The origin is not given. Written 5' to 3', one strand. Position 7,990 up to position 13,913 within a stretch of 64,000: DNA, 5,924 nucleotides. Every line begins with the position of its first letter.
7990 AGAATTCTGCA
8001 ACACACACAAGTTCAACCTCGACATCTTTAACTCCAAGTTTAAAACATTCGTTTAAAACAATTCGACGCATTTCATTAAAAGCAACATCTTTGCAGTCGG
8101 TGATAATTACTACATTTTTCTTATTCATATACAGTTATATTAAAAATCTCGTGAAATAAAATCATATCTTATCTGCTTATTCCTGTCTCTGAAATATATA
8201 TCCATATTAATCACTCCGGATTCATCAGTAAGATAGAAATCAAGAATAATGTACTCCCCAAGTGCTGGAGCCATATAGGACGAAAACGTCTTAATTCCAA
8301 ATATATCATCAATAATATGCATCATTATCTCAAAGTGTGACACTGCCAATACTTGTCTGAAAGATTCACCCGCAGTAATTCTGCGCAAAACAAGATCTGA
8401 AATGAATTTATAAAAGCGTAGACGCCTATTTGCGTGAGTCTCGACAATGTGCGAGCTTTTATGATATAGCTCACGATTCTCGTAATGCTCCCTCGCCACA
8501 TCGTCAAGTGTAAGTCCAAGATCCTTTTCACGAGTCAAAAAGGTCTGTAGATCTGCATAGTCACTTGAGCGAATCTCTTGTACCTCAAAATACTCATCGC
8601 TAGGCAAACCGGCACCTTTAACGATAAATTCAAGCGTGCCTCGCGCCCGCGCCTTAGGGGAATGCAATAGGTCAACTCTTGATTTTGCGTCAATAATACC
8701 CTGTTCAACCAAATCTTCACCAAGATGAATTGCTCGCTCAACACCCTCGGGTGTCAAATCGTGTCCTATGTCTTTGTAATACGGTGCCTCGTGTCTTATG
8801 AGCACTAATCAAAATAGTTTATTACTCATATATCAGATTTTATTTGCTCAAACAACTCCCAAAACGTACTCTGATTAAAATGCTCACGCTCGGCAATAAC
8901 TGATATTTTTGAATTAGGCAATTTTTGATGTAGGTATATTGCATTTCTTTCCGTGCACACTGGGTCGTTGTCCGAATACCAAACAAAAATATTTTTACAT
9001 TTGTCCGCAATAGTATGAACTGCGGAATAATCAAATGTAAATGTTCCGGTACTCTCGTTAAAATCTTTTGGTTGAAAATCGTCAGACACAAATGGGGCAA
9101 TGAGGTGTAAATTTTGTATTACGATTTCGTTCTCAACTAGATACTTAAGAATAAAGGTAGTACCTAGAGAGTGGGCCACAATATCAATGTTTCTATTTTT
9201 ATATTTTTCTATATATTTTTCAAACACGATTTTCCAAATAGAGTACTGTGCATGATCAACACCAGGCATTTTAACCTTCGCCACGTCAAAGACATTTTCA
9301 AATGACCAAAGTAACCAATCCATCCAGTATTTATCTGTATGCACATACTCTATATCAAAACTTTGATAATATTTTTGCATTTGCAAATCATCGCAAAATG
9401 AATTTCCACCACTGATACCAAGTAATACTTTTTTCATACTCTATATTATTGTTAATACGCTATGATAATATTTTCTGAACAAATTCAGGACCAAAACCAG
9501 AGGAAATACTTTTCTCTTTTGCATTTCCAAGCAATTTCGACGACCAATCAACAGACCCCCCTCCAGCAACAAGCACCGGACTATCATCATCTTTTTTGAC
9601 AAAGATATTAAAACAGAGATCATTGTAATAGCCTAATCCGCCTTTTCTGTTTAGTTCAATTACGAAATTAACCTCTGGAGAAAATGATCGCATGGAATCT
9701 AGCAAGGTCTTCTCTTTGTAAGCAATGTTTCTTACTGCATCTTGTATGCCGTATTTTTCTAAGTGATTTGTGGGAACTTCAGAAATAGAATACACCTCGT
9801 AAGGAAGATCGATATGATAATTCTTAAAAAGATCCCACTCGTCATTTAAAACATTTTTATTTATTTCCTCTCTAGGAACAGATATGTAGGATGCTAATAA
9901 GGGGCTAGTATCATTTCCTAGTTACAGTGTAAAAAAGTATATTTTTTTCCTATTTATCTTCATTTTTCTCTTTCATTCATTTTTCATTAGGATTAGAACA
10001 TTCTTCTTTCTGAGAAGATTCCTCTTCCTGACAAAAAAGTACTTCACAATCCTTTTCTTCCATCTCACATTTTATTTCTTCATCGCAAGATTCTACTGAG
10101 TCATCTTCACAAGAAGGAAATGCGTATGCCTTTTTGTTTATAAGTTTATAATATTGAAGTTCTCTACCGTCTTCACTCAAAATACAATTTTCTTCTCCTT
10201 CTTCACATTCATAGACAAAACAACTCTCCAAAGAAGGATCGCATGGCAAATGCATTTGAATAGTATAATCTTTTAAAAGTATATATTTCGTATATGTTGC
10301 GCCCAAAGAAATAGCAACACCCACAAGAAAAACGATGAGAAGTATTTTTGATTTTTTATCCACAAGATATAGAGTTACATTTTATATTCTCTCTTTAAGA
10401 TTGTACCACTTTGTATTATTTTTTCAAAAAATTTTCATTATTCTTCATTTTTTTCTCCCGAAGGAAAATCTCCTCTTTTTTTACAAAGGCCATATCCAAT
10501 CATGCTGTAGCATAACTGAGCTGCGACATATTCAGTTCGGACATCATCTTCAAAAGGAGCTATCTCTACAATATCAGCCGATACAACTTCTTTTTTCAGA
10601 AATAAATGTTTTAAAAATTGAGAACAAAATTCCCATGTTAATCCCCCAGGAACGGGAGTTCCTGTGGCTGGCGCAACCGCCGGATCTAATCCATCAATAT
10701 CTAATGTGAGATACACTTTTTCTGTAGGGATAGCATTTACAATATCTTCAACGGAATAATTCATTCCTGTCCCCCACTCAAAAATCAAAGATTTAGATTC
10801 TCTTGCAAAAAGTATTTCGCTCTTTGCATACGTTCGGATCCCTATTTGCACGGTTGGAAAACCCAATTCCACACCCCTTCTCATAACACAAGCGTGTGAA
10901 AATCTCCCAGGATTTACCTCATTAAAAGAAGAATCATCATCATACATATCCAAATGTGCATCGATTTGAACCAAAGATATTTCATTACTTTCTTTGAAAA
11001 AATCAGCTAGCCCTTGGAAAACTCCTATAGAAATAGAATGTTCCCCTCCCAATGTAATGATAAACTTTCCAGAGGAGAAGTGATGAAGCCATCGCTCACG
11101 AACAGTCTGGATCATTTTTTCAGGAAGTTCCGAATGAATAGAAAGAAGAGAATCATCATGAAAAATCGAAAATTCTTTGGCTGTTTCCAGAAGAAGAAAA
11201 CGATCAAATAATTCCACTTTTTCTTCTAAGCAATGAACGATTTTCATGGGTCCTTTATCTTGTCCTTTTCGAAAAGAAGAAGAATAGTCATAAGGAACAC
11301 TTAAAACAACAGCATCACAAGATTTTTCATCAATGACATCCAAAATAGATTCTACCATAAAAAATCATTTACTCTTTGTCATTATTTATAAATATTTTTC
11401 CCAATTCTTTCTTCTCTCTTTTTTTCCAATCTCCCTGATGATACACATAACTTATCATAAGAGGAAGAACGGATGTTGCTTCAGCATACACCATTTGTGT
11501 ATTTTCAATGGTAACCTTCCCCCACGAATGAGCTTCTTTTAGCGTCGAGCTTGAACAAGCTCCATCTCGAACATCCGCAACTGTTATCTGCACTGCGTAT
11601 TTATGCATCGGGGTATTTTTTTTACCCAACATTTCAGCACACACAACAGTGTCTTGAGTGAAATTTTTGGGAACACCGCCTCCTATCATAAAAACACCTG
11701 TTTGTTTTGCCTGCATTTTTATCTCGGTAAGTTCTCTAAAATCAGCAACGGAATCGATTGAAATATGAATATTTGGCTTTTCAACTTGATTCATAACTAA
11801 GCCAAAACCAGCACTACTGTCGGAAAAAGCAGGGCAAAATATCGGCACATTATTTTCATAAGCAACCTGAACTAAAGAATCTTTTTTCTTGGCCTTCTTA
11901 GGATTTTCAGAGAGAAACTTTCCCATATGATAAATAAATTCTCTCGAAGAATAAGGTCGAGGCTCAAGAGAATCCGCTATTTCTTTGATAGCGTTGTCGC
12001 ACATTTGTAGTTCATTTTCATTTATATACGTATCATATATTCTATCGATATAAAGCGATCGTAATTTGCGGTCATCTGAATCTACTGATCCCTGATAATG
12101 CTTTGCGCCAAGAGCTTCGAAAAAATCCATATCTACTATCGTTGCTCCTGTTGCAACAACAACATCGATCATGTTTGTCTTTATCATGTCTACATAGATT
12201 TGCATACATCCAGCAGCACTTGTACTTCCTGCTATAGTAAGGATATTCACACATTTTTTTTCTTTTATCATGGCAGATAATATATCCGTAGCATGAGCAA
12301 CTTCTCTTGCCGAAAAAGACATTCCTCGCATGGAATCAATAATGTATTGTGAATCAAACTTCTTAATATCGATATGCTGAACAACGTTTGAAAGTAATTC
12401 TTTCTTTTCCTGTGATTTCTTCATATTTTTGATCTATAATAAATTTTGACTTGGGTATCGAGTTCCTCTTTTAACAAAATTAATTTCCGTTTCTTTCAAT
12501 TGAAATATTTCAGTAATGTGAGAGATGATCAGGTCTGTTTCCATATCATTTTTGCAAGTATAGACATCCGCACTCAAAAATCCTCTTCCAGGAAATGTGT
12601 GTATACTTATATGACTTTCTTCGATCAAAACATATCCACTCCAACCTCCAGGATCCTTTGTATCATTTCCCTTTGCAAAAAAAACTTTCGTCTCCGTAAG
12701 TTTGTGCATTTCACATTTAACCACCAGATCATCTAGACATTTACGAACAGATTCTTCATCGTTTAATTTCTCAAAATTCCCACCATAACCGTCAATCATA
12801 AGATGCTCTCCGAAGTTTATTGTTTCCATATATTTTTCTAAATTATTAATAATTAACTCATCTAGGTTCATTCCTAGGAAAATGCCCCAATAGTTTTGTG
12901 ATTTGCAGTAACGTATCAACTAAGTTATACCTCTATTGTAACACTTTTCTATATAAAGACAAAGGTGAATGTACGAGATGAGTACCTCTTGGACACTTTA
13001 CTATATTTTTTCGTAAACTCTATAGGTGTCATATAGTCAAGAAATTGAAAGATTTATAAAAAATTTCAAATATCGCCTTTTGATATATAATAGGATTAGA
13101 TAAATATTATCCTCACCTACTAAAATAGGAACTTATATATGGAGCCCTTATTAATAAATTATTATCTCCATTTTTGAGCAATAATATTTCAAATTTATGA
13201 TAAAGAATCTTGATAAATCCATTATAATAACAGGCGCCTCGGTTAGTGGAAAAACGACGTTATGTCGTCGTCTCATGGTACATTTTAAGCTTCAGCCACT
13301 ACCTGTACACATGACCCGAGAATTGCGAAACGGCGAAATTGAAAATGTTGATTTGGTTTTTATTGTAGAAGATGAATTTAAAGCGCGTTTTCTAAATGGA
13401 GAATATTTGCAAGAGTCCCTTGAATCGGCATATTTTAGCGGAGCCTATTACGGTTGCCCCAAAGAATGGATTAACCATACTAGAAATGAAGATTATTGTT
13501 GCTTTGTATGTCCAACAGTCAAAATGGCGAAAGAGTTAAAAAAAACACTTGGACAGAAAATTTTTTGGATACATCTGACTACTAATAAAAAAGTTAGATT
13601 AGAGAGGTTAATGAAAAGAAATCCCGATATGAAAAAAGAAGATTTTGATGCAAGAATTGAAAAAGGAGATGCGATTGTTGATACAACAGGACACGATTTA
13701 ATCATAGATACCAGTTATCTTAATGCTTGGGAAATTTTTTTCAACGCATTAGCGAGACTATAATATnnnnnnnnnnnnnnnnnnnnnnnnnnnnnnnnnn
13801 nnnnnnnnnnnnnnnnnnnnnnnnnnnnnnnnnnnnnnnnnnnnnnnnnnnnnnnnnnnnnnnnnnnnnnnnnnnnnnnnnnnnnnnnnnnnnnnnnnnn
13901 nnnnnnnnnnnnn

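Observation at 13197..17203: Translationally coupled cassette: guanylate-kinase-like kinase, AsnB amidotransferase, and large GlnE/GlnD-like nucleotidyltransferase protein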

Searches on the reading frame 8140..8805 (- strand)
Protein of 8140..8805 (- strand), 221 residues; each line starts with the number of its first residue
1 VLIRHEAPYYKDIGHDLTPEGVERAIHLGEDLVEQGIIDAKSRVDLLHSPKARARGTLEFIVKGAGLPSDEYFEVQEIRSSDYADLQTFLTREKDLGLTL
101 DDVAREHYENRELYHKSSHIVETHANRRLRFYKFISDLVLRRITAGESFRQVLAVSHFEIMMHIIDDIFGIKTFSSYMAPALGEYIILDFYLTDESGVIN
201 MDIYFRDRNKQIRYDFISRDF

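Call 75: search_protein_families(library=pfam, proteins=[window:8140-8805:-], max_evalue=0.01)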
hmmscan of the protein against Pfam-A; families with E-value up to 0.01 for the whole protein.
window:8140-8805:- (221 aa): 1 family
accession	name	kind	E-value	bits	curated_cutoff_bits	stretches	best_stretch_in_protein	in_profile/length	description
PF00300.27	His_Phos_1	-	8.9e-07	29.2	21.7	1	9-172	17-162/194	Histidine phosphatase superfamily (branch 1)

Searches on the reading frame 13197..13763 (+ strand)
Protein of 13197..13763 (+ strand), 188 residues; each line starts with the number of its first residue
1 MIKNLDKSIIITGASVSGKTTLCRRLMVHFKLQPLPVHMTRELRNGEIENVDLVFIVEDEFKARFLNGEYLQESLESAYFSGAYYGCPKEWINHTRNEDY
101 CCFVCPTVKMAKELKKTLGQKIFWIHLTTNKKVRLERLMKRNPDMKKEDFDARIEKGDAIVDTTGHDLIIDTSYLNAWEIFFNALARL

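Call 3: search_protein_families(library=pfam, proteins=[window:13197-13763:+], max_evalue=0.01)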
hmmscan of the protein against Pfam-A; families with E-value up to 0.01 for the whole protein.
window:13197-13763:+ (188 aa): 7 families
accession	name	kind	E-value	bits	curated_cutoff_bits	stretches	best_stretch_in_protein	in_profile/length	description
PF00625.27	Guanylate_kin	-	1e-11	45.3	25.2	1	7-176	3-169/182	Guanylate kinase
PF13238.12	AAA_18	-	1e-07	32.9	29.4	1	9-154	1-126/128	AAA domain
PF20720.3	nSTAND3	-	2.1e-05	24.7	27.2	1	6-69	17-83/155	Novel STAND NTPase 3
PF02223.23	Thymidylate_kin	-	0.00075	19.7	27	0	16-48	6-38/185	Thymidylate kinase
PF13245.12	AAA_19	-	0.0034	18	25.1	0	91-135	34-78/134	AAA domain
PF13521.12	AAA_28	-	0.007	17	27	1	9-71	2-66/164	AAA domain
PF13401.12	AAA_22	-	0.0087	16.8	27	0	6-31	5-30/130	AAA domain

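Call 8: search_protein_families(library=ncbifam, proteins=[window:13197-13763:+], max_evalue=0.1)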
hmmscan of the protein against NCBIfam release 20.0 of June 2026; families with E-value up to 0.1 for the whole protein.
window:13197-13763:+ (188 aa): 20 families
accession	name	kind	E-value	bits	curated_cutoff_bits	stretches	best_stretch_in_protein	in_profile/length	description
TIGR03263.1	guanyl_kin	equivalog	8.4e-19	67.9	160.45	1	8-159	3-150/180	guanylate kinase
NF011324.0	PRK14737.1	equivalog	2.4e-11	43.7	318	1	4-163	3-158/187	guanylate kinase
NF011325.0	PRK14738.1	equivalog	4.1e-11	42.5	263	1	8-154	15-157/206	guanylate kinase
NF004861.0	PRK06217.1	equivalog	0.00052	19.4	203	0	8-32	3-27/183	hypothetical protein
NF004018.0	PRK05480.1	equivalog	0.001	18.6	180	0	9-31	9-31/210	uridine kinase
TIGR00152.1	TIGR00152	equivalog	0.0019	18.1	65.55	0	125-160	128-162/188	dephospho-CoA kinase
TIGR00041.1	DTMP_kinase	equivalog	0.0022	17.7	83.25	1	8-48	6-46/196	dTMP kinase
TIGR00235.1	udk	equivalog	0.0028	17.3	220.3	1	9-161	9-166/207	uridine kinase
NF005115.0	PRK06547.1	equivalog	0.0035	16.7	173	0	8-31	17-40/172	hypothetical protein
TIGR02356.1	adenyl_thiF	equivalog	0.018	14.4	275.25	0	21-89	82-149/203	thiazole biosynthesis adenylyltransferase ThiF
TIGR02788.1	VirB11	equivalog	0.023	13.8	249.95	1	6-30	144-168/308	P-type DNA transfer ATPase VirB11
NF053861.1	DS8_antiphage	equivalog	0.023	12.4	790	1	5-33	369-397/994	anti-phage protein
NF047750.1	SAMPActivE1UbaA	equivalog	0.028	13.8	450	0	139-178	96-135/270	SAMP-activating enzyme E1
TIGR03015.1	pepcterm_ATPase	hypoth_equivalog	0.031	13.7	324.5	1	7-62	44-96/269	XrtA/PEP-CTERM system-associated ATPase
NF005255.0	PRK06762.2-2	equivalog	0.046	13.7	140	0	6-31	3-28/163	hypothetical protein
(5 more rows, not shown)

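Call 59: search_solved_structures(query=window:13197-13763:+, max_evalue=0.01, show_alignments=2)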
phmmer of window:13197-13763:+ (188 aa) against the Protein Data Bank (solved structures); distinct sequences matched with E-value up to 0.01: 21.
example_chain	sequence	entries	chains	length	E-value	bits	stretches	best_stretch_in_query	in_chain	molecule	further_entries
2j41_A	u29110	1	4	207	4.7e-11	45.6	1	9-157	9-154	GUANYLATE KINASE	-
4qrh_A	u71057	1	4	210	4.7e-11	45.6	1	9-157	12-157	Guanylate kinase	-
4f4j_A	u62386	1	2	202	2.7e-09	39.9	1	5-171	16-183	Guanylate kinase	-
1gky_A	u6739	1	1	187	5.5e-09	38.9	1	7-171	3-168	GUANYLATE KINASE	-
1ex6_A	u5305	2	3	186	6.4e-09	38.6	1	7-171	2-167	GUANYLATE KINASE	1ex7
1lvg_A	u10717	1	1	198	2.2e-07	33.6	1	8-149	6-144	Guanylate kinase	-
9jae_A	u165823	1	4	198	8.3e-07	31.8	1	7-170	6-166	Guanylate kinase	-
6nui_A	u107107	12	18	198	9.1e-07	31.6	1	7-170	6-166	Guanylate kinase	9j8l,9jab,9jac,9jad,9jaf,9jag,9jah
8pts_A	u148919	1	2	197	9.2e-07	31.6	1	7-170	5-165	Guanylate kinase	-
3tr0_A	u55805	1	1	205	9.7e-07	31.5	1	8-143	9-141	Guanylate kinase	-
1z6g_A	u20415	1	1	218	1.5e-06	30.9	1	9-156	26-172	guanylate kinase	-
7u5f_A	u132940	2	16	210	2e-06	30.5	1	10-153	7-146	Guanylate kinase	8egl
10sr_A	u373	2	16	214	5.4e-06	29.1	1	11-146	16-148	Guanylate kinase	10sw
7luy_A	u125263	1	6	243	6.3e-06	28.9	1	10-154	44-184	Guanylate kinase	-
2qor_A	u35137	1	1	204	1.3e-05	27.8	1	9-156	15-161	Guanylate kinase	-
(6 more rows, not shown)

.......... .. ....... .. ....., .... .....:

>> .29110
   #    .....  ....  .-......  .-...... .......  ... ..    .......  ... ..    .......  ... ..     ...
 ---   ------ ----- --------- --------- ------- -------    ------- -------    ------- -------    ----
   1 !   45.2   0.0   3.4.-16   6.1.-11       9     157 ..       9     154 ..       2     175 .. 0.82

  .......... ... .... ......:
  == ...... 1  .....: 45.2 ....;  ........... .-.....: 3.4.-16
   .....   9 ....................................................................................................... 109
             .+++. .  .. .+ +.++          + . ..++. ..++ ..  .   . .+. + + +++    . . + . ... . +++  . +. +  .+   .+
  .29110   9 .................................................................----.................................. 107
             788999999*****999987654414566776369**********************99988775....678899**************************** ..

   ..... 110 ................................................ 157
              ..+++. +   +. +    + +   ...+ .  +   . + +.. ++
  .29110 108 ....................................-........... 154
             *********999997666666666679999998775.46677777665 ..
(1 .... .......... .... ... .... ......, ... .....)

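Call 91: search_protein_families(library=padloc, proteins=[window:13197-13763:+], max_evalue=0.01)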
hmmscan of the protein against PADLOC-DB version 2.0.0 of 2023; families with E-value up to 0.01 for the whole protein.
window:13197-13763:+ (188 aa): 5 families
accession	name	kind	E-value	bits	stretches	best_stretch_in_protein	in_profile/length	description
PDLC04140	mad8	-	0.00031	18.4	1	9-142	30-150/314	mads_8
PDLC02795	SspF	-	0.00094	15.9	1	8-59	57-107/560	SspF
PDLC02796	SspF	-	0.0011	16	1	2-35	44-77/525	SspF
PDLC02793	SspF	-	0.0028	14.1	1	6-59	52-105/600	SspF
PDLC05079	PDC-S73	-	0.01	12.7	0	6-31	191-216/752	-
